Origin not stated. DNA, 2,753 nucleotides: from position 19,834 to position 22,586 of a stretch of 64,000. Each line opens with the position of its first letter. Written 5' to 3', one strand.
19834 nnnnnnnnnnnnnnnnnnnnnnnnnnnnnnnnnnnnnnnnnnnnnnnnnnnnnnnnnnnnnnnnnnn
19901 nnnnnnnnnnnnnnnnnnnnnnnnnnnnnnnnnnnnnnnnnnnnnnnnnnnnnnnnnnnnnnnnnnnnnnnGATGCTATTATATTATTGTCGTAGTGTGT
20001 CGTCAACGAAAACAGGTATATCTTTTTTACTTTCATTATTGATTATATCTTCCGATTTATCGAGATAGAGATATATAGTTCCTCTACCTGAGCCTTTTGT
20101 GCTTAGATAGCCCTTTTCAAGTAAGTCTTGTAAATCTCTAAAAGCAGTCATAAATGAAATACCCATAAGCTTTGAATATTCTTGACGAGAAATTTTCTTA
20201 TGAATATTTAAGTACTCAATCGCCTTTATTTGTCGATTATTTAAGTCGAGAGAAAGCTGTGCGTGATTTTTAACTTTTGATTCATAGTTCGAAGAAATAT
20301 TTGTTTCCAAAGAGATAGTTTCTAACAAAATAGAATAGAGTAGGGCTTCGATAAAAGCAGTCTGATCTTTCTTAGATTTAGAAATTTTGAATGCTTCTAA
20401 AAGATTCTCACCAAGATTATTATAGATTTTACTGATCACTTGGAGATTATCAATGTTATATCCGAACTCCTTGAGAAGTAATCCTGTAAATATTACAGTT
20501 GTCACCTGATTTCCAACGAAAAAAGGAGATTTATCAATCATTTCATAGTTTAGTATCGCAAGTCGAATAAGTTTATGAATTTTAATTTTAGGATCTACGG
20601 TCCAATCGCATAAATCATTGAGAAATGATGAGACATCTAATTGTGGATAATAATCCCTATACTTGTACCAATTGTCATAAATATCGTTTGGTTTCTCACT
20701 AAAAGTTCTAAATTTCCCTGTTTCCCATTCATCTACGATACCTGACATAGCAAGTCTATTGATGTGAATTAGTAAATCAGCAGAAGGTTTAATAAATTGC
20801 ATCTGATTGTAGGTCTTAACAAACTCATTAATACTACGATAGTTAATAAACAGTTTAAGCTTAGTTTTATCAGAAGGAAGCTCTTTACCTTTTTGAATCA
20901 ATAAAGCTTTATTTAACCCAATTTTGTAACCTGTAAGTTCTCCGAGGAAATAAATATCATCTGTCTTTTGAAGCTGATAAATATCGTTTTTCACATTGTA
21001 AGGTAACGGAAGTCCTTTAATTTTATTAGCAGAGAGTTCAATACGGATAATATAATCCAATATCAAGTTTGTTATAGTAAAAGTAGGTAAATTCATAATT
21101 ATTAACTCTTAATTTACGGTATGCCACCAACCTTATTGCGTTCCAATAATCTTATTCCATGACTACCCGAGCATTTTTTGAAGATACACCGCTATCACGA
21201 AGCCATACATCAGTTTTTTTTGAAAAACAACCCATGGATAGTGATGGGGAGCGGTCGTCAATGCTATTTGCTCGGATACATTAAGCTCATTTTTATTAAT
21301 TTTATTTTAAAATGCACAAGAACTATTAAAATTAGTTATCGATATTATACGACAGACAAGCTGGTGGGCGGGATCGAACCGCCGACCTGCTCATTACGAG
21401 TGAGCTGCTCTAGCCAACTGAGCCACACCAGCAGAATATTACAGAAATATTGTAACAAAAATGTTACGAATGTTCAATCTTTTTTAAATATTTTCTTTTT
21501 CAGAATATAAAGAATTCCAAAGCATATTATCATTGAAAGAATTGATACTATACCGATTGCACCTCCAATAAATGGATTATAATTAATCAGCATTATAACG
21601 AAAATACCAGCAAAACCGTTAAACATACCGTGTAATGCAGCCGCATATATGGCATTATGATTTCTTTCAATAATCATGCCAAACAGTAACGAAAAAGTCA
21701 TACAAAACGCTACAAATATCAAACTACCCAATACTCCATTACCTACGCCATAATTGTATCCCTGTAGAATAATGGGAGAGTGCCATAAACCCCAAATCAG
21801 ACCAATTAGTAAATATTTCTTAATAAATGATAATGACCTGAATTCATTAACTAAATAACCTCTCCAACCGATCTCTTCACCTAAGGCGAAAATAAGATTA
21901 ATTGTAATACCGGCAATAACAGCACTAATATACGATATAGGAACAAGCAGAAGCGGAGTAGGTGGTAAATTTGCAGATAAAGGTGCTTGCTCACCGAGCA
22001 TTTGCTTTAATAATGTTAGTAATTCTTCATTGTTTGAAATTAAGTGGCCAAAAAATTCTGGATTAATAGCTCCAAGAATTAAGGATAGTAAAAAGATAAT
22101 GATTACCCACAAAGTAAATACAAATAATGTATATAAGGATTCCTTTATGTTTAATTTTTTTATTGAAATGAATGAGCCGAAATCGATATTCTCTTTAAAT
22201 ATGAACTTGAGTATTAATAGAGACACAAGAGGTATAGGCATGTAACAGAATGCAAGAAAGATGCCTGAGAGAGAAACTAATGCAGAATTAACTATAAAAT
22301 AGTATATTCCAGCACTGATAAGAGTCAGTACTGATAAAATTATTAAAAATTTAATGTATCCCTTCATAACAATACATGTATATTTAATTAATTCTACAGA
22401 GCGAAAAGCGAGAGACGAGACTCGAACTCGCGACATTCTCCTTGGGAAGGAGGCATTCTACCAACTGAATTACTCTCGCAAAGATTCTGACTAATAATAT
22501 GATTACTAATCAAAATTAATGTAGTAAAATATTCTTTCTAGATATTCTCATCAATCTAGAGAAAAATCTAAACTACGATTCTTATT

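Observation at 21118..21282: Copy A of a conserved four-box, apparently structured ~165-nt element lying between tRNA-Thr and the Fic-like gene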

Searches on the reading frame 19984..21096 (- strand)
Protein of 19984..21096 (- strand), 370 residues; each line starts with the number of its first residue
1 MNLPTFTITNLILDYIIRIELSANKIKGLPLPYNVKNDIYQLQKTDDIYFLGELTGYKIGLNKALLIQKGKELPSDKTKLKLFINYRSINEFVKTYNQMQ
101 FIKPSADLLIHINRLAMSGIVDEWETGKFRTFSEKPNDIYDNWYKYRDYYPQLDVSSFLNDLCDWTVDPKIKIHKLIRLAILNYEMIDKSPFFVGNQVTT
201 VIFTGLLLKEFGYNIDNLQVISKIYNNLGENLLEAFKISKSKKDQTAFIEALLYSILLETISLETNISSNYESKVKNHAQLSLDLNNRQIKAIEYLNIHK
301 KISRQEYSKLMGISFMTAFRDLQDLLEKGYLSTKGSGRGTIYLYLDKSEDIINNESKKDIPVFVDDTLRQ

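Call 18: search_protein_families(library=pfam, proteins=[window:19984-21096:-])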
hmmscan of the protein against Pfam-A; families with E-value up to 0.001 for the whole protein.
window:19984-21096:- (370 aa): 2 families
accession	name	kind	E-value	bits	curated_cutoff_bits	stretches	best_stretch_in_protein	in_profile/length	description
PF08220.18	HTH_DeoR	-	5.5e-05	23.3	21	1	288-331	1-44/57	DeoR-like helix-turn-helix domain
PF02661.23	Fic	-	0.00023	22.4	24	1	105-208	3-93/93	Fic/DOC family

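Call 40: find_homologous_proteins(query=window:19984-21096:-)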
Query window:19984-21096:- (370 aa): 59 proteins with E <= 0.001 among 3508 candidates.
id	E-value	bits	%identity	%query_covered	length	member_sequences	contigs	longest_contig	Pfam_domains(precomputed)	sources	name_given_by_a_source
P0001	7.2e-239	810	100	100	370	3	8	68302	-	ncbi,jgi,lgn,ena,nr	ncbi:MAG TPA: DeoR family transcriptional regulator [Candidatus Dojkabacteria bacterium]|nr:DeoR fam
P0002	4.6e-212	721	86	100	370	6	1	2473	-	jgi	-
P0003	6.3e-128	445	56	99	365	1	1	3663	-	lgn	-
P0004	5.4e-126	438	54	99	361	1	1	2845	PF08220.19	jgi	-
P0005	9.1e-121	421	53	99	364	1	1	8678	PF08220.19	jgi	-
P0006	5.5e-120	419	53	97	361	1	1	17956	PF08220.19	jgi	jgi:Fic family protein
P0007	3.9e-115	403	51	99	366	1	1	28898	PF08220.19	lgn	-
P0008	7.2e-112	392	49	96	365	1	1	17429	-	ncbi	-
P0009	1.9e-108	381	49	95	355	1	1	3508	-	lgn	-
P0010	8.8e-107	375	49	94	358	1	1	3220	-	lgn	-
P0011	6.1e-106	372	47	95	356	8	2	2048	-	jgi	-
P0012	6.5e-106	372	49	94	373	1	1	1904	-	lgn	-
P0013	8.7e-106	372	50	99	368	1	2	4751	-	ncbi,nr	ncbi:MAG TPA: DeoR family transcriptional regulator [Candidatus Dojkabacteria bacterium]|nr:DeoR fam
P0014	2.3e-105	371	48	95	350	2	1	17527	-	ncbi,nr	ncbi:MAG: hypothetical protein PHE21_01465 [Candidatus Dojkabacteria bacterium]|nr:hypothetical prot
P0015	2.3e-105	371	49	94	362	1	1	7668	-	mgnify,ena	mgnify:CR=1 FL=1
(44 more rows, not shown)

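Call 41: find_encoding_contigs(protein=P0001, flank=10000, max_places=10)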
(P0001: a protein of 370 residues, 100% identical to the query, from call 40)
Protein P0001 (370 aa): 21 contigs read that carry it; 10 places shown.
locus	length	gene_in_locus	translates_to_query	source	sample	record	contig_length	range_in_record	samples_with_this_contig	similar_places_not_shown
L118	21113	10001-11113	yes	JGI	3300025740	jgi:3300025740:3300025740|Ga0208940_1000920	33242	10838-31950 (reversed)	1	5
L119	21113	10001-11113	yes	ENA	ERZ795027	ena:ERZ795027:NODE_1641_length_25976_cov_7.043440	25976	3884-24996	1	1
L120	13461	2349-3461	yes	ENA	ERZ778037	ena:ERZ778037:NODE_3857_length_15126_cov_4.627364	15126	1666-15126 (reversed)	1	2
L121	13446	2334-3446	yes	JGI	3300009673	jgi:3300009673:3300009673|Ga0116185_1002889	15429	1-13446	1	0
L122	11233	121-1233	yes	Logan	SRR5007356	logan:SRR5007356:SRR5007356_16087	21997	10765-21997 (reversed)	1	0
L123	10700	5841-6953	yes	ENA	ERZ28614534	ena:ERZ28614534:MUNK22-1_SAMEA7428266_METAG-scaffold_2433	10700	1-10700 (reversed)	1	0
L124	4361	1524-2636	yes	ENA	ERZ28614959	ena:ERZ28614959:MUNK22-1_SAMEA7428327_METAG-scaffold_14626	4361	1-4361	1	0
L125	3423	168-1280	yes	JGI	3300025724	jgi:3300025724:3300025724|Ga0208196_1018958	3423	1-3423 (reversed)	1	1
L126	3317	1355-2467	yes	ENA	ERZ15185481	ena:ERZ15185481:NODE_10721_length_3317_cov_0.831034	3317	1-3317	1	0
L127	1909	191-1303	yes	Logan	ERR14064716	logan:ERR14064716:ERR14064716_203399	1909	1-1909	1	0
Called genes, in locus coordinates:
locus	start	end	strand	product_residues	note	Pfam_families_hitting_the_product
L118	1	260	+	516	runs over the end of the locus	?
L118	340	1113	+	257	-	PF01790:LGT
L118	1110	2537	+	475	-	PF01425:Amidase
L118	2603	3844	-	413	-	-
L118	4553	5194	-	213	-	PF01351:RNase_HII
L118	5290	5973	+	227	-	-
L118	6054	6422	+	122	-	PF12732:YtxH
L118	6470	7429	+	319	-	PF13421:Band_7_1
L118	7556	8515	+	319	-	PF04280:Tim44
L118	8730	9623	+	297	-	PF02517:Rce1-like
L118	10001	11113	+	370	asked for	-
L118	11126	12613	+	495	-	PF02934:GatB_N, PF02637:GatB_Yqey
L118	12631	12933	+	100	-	PF02686:GatC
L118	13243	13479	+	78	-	-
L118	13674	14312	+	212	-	PF10502:Peptidase_S26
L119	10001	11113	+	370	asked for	-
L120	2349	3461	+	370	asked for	-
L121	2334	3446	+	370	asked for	-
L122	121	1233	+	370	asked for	-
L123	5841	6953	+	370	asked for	-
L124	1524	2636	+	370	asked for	-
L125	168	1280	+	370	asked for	-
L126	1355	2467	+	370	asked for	-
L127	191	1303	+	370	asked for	-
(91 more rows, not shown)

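Call 42: find_encoding_contigs(protein=P0002, flank=10000, max_places=6)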
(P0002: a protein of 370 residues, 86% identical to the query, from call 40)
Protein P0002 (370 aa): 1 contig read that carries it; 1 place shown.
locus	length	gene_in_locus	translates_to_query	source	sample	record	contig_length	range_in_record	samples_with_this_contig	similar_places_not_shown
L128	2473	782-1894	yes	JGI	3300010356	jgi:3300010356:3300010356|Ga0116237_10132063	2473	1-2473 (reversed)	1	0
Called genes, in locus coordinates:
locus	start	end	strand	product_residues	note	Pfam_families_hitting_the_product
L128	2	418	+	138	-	?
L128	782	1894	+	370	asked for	-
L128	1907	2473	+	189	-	?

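Call 44: find_encoding_contigs(protein=P0007, flank=10000, max_places=3)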
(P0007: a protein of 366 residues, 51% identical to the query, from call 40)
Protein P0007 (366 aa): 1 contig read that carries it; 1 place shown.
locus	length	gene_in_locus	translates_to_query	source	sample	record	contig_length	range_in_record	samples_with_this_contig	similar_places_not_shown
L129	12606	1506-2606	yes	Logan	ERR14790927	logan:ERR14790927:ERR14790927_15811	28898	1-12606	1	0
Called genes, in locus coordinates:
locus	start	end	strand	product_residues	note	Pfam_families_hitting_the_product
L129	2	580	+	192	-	?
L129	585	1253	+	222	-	PF08003:Methyltransf_9 (weak), PF13649:Methyltransf_25, PF13847:Methyltransf_31, PF08241:Methyltransf_11, PF08242:Methyltransf_12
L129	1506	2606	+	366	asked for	PF08220:HTH_DeoR (weak)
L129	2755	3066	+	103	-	PF02686:GatC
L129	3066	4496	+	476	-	PF01425:Amidase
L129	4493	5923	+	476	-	PF02934:GatB_N, PF02637:GatB_Yqey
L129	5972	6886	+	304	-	-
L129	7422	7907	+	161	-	-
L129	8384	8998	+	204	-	PF10502:Peptidase_S26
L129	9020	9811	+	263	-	PF00142:Fer4_NifH (weak), PF01656:CbiA, PF02374:ArsA_ATPase, PF06564:CBP_BcsQ, PF09140:MipZ (weak), PF10609:ParA (weak), PF13614:AAA_31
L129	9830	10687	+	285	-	PF02195:ParB_N, PF17762:HTH_ParB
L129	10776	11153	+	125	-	-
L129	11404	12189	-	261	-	PF08032:SpoU_sub_bind, PF00588:SpoU_methylase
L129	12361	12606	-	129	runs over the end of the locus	PF01016:Ribosomal_L27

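Call 45: find_encoding_contigs(protein=P0006, flank=10000, max_places=3)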
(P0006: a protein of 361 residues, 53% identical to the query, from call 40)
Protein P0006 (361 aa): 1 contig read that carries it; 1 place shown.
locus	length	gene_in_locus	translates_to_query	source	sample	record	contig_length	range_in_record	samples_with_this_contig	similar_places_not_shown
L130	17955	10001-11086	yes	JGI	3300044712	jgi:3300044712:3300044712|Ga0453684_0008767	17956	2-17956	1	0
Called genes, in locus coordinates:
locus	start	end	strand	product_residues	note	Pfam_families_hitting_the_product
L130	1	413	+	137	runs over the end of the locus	?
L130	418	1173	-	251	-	PF05990:DUF900, PF12146:Hydrolase_4 (weak), PF00561:Abhydrolase_1 (weak), PF10230:LIDHydrolase (weak)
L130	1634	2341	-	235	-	PF01351:RNase_HII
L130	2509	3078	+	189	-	PF05768:Glrx-like (weak)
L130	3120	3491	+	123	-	PF12732:YtxH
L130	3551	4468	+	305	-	PF13421:Band_7_1, PF01145:Band_7 (weak)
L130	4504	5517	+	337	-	PF04280:Tim44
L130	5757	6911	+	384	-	PF07690:MFS_1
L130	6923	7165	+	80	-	PF07866:DUF1653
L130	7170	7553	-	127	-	PF10502:Peptidase_S26 (weak)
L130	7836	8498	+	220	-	PF08003:Methyltransf_9 (weak), PF01209:Ubie_methyltran (weak), PF13847:Methyltransf_31, PF08241:Methyltransf_11, PF08242:Methyltransf_12 (weak), PF13649:Methyltransf_25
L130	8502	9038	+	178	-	PF01327:Pep_deformylase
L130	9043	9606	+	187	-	-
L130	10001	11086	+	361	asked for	PF08220:HTH_DeoR (weak)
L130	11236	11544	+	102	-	PF02686:GatC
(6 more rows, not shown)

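Call 46: find_encoding_contigs(protein=P0003, flank=10000, max_places=3)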
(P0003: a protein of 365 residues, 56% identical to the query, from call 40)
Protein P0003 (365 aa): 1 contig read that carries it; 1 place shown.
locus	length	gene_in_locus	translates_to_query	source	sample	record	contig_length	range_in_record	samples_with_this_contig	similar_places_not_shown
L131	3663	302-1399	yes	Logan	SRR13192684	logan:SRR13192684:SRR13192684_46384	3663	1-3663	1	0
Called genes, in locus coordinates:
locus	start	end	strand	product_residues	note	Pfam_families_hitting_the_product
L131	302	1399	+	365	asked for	-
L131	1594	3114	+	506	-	PF02934:GatB_N, PF02637:GatB_Yqey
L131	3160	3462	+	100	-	PF02686:GatC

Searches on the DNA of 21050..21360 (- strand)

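Call 14: search_rna_families(source=window, start=21050, end=21360, threshold=evalue, max_evalue=10, show_alignments=3)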
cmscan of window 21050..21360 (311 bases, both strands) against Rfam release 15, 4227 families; matches with E-value up to 10: 1.
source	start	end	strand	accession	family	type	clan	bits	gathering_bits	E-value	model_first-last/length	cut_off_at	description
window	21072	21090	+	RF00165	Corona_pk3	Cis-reg;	CL00117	11.7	35.6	8.7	33-51/61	no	Coronavirus 3' UTR pseudoknot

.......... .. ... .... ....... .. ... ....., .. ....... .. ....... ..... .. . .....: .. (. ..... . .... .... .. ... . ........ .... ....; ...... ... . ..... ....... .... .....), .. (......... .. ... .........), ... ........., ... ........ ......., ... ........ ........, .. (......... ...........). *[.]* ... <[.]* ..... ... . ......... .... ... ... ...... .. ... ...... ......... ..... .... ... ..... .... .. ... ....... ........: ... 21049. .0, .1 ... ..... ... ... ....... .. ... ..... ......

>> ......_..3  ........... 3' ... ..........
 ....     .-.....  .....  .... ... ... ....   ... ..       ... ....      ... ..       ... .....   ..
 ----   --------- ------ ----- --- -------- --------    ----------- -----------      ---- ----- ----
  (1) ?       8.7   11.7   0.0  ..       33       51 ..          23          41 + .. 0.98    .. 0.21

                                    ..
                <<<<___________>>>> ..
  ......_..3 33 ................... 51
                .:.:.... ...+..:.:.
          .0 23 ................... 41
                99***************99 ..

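Call 83: search_dna_similar(query=window:21110-21290:-, collection=plasmids, mode=distant, max_evalue=0.01, max_rows=5)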
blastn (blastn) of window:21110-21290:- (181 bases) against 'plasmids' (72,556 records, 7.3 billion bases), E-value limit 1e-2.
No match.

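Call 84: search_dna_similar(query=window:21110-21290:-, collection=phages, mode=distant, max_evalue=0.01, max_rows=5)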
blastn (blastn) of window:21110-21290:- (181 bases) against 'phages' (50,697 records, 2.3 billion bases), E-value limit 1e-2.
No match.
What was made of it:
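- No similarity to plasmids or phages (calls 83, 84).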

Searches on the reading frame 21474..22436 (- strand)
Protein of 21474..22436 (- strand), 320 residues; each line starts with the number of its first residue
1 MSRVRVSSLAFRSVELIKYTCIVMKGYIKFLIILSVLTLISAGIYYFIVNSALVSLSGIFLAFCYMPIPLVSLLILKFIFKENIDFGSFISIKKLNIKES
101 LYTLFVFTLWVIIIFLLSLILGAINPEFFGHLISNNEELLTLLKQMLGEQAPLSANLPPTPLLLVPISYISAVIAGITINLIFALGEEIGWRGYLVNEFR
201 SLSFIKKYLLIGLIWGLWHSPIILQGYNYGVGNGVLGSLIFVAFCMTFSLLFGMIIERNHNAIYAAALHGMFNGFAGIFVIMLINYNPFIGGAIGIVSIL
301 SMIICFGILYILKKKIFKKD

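Call 18: search_protein_families(library=pfam, proteins=[window:21474-22436:-])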
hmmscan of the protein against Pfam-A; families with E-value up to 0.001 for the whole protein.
window:21474-22436:- (320 aa): 1 family
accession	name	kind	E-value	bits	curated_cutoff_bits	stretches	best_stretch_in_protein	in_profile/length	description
PF02517.21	Rce1-like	-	3.8e-12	46.8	22.4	1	172-274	4-92/93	Type II CAAX prenyl endopeptidase Rce1-like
